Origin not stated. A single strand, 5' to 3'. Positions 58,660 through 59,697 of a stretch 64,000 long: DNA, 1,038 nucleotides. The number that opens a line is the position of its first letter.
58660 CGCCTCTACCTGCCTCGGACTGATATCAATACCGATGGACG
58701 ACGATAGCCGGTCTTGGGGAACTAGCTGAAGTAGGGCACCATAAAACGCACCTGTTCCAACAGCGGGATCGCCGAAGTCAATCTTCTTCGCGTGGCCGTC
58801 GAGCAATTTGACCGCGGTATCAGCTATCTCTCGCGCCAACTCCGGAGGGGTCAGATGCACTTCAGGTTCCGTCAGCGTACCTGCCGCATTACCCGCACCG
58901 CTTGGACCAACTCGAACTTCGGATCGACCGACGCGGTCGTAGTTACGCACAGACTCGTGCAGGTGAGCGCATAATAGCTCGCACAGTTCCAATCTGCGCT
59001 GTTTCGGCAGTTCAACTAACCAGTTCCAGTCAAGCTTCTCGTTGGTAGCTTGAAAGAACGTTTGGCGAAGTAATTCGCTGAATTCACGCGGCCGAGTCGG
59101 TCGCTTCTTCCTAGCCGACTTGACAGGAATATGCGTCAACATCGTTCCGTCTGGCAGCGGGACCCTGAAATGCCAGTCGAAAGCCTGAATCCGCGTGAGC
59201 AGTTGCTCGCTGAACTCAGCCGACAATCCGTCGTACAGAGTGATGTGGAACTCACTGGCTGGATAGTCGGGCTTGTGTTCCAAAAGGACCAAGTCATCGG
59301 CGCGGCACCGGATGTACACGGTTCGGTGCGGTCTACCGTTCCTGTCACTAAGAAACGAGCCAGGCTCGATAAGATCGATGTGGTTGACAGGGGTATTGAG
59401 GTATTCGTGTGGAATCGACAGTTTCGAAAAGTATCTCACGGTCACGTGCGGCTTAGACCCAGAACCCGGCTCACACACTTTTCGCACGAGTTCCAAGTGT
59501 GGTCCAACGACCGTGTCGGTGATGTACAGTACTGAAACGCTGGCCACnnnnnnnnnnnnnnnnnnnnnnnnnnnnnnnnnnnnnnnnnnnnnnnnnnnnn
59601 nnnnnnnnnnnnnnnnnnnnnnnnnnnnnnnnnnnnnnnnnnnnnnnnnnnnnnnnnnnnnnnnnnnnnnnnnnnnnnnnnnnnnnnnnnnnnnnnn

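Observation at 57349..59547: Unusual fusion: LigT/2H-type phosphoesterase domain on a complete gamma-class N6-adenine methyltransferase with no partner nuclease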

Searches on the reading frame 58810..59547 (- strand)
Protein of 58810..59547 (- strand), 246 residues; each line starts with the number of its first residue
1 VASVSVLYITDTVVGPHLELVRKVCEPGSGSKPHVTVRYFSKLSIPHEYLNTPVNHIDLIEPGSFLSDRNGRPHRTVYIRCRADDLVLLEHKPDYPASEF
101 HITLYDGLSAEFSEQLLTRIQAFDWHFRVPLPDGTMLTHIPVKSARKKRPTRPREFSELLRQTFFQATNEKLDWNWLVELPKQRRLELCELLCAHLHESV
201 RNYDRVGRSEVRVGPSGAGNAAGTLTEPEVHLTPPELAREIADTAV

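Call 7: search_protein_families(library=pfam, proteins=[window:58810-59547:-], max_evalue=10)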
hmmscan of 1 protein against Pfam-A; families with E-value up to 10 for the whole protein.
seq(246 aa): 1 family
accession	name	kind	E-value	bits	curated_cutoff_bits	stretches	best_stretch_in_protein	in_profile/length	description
PF15894.10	SgrT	-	0.017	15.3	27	1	162-189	4-29/46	Inhibitor of glucose uptake transporter SgrT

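Call 8: find_homologous_proteins(query=window:58855-59547:-, max_evalue=0.01)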
Query seq(231 aa) (231 aa): 5 proteins with E <= 0.01 among 333 candidates.
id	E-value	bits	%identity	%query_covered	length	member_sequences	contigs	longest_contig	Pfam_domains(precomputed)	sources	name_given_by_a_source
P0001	6.7e-59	217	57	78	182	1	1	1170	-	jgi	jgi:hypothetical protein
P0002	5.6e-56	208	47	94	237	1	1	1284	-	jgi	jgi:hypothetical protein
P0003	5.7e-50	188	57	65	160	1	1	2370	-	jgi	-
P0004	1.0e-43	168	53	65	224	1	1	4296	-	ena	-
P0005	8.0e-4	37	31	50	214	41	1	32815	-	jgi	-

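Call 31: find_encoding_contigs(protein=P0005, flank=8000, max_places=2)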
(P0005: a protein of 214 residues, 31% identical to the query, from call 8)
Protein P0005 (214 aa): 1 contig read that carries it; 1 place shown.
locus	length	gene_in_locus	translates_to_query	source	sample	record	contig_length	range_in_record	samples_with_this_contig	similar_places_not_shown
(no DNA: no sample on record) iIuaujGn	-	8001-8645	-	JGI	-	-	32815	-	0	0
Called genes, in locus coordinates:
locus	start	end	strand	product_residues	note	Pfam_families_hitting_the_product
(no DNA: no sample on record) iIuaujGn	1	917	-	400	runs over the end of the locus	PF02771:Acyl-CoA_dh_N, PF02770:Acyl-CoA_dh_M, PF00441:Acyl-CoA_dh_1, PF08028:Acyl-CoA_dh_2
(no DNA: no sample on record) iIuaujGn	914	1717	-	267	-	PF00378:ECH_1, PF16113:ECH_2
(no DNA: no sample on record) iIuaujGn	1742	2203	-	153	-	PF01042:Ribonuc_L-PSP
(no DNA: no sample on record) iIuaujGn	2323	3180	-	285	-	-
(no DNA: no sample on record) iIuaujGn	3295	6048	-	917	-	-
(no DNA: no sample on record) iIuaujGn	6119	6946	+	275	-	PF01066:CDP-OH_P_transf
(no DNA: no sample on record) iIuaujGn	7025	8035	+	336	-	-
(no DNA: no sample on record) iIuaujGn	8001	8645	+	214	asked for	-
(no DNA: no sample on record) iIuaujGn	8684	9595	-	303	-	PF12146:Hydrolase_4, PF00561:Abhydrolase_1, PF12697:Abhydrolase_6, PF00326:Peptidase_S9 (weak), PF00756:Esterase (weak)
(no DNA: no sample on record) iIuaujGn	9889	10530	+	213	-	PF12844:HTH_19, PF13413:HTH_25, PF13560:HTH_31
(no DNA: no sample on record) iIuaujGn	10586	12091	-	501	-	PF01154:HMG_CoA_synt_N, PF08540:HMG_CoA_synt_C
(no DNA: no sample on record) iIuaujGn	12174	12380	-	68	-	-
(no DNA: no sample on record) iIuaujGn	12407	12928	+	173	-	-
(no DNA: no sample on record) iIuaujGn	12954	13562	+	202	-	-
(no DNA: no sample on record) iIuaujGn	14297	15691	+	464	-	-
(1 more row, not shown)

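Call 43: predict_structure(alignment_id=A2)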
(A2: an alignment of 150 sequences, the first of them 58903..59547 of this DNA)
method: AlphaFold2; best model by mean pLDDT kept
length: 215 residues; sequences in the alignment: 150
mean_pLDDT: 92.3   pTM: 0.89
mean pLDDT of the five models: 92.3, 92.1, 91.7, 91.5, 91.3
residues with pLDDT >= 90: 162; 70-90: 45; 50-70: 7; < 50: 1
segments of 3 or more residues with pLDDT < 50: none
pLDDT, mean of each block of 10 residues (from residue 1): 94 98 96 93 86 97 89 92 91 82 96 98 98 96 79 92 98 97 98 98 88 53
secondary structure, 60 per line:
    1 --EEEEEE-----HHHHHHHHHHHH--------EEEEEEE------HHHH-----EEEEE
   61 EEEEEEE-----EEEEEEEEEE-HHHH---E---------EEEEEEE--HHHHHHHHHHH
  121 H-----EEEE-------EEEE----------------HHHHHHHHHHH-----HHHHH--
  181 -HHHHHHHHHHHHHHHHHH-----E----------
elements in order: E3-8 H14-25 E34-40 H47-50 E56-67 E73-82 H84-87 E101-107 H110-121 E127-130 E138-141 H158-168 H174-178 H182-199

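Call 46: fold_search(model_id=the predicted structure, library=pdb)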
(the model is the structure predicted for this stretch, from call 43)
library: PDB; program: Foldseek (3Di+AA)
matches with E <= 10: 250; with E <= 0.001: 2
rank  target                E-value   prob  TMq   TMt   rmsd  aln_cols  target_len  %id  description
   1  7t27                  4.2e-04  1.00  0.35  0.49   5.8       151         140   17  Structure of phage FBB1 anti-CBASS nuclease Acb1-3'3'-cGAMP complex in post reaction state (released 2022-04-20)
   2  7t26                  6.7e-04  1.00  0.37  0.52   6.7       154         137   14  Structure of phage FBB1 anti-CBASS nuclease Acb1 in apo state (released 2022-04-20)
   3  2d4g_A                2.4e-03  1.00  0.45  0.56   6.7       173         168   15  Structure of YjcG protein, a putative 2'-5' RNA ligase from Bacillus subtilis (released 2006-10-17)
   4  1fsi_A                1.2e-02  1.00  0.42  0.50   5.2       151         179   13  CRYSTAL STRUCTURE OF CYCLIC NUCLEOTIDE PHOSPHODIESTERASE OF APPR>P FROM ARABIDOPSIS THALIANA (released 2000-11-22)
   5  1fsi_B                2.2e-02  1.00  0.43  0.53   3.3       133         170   11  CRYSTAL STRUCTURE OF CYCLIC NUCLEOTIDE PHOSPHODIESTERASE OF APPR>P FROM ARABIDOPSIS THALIANA (released 2000-11-22)
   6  6d2z_A                2.7e-02  0.90  0.38  0.42   7.6       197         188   11  Structure of human Usb1 with uridine-adenosine, inactive H208Q mutant (released 2018-09-05)
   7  1jh7                  2.9e-02  0.96  0.40  0.45  11.2       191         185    9  Semi-reduced Inhibitor-bound Cyclic Nucleotide Phosphodiesterase from Arabidopsis thaliana (released 2002-02-06)
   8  1jh6_A                3.1e-02  0.98  0.38  0.44   4.6       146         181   10  Semi-reduced Cyclic Nucleotide Phosphodiesterase from Arabidopsis thaliana (released 2002-02-06)
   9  4h7w                  3.1e-02  0.95  0.39  0.44   7.6       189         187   10  Crystal Structure of Human C16orf57 (released 2013-02-06)
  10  1fsi_C                3.3e-02  0.99  0.45  0.54   6.7       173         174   11  CRYSTAL STRUCTURE OF CYCLIC NUCLEOTIDE PHOSPHODIESTERASE OF APPR>P FROM ARABIDOPSIS THALIANA (released 2000-11-22)
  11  6d31                  3.4e-02  0.90  0.36  0.40   7.9       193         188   11  Structure of human Usb1 with adenosine 5'-monophosphate (released 2018-09-05)
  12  5v1m                  3.4e-02  0.82  0.34  0.38   8.5       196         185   11  Structure of human Usb1 with uridine 5'-monophosphate (released 2017-08-16)
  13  5uqj                  4.9e-02  0.51  0.29  0.30   9.2       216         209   12  Structure of yeast Usb1 (released 2017-08-16)
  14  4k15_C                4.3e-01  0.08  0.11  0.17  16.6       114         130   10  2.75 Angstrom Crystal Structure of Hypothetical Protein lmo2686 from Listeria monocytogenes EGD-e (released 2013-04-17)
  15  6fhs_D                4.6e-01  0.06  0.14  0.09  20.3       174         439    8  CryoEM Structure of INO80core (released 2018-04-25)
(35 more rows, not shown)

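Call 47: fold_search(model_id=the predicted structure, library=viral)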
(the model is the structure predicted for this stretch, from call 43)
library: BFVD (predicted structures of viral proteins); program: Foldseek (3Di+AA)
matches with E <= 10: 517; with E <= 0.001: 7
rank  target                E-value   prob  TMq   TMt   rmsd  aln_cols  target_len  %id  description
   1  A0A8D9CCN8            1.2e-04  1.00  0.34  0.45   4.4       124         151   19  Anti-CBASS protein Acb1 [uncultured marine phage]
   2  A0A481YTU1            2.6e-04  1.00  0.41  0.56   5.0       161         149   18  2'-5' RNA ligase superfamily protein [Marseillevirus LCMAC101]
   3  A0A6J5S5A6            2.9e-04  1.00  0.40  0.44   8.8       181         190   15  2'-5' RNA ligase superfamily [uncultured Caudovirales phage]
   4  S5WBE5                3.4e-04  1.00  0.42  0.49   5.5       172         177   13  Anti-CBASS protein Acb1 [Pseudomonas phage PaBG]
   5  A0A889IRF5            4.4e-04  1.00  0.41  0.51   5.5       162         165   15  (no name in the UniProt tables at hand)
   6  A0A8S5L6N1            5.2e-04  1.00  0.47  0.55   5.8       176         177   15  RNA 2',3'-cyclic phosphodiesterase [Myoviridae sp. ctA4D8]
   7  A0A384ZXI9            5.8e-04  1.00  0.42  0.56   5.2       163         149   13  Anti-CBASS protein Acb1 [Dickeya phage vB_DsoM_JA29]
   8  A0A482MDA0            1.1e-03  0.99  0.35  0.39  14.8       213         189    9  (no name in the UniProt tables at hand)
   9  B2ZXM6                1.2e-03  1.00  0.39  0.49   5.9       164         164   10  Uncharacterized protein [Ralstonia phage phiRSL1]
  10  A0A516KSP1            1.3e-03  0.99  0.35  0.37   7.5       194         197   18  Phosphoesterase [Microbacterium phage Stanktossa]
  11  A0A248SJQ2            1.6e-03  1.00  0.43  0.51   4.9       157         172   13  (no name in the UniProt tables at hand)
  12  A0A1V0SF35            1.7e-03  1.00  0.44  0.41   6.8       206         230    9  Uncharacterized protein [Hokovirus HKV1]
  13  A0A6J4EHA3            2.1e-03  1.00  0.42  0.46   5.7       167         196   12  (no name in the UniProt tables at hand)
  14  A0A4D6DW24            2.4e-03  1.00  0.43  0.57   5.3       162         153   10  Anti-CBASS protein Acb1 [Edwardsiella phage pEt-SU]
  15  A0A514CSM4            3.2e-03  1.00  0.40  0.45   5.7       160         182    9  Uncharacterized protein [Achromobacter phage Motura]
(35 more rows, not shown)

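Call 54: search_protein_families(library=padloc, proteins=[window:58903-59547:-, P0005], max_evalue=0.01)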
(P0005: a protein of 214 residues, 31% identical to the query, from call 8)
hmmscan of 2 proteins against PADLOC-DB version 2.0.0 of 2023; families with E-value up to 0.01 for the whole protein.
window:58903-59547:- (215 aa): 0 families

P0005 (214 aa): 0 families

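Call 94: search_dna_similar(query=window:58903-59547:-, collection=phages, mode=protein, max_evalue=0.001, max_rows=10)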
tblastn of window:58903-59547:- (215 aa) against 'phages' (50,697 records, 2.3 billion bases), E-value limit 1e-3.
No match.

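Call 96: search_dna_similar(query=window:58903-59547:-, collection=plasmids, mode=protein, max_evalue=0.01, max_rows=10)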
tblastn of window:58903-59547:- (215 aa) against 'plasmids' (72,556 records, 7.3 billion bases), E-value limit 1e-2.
No match.
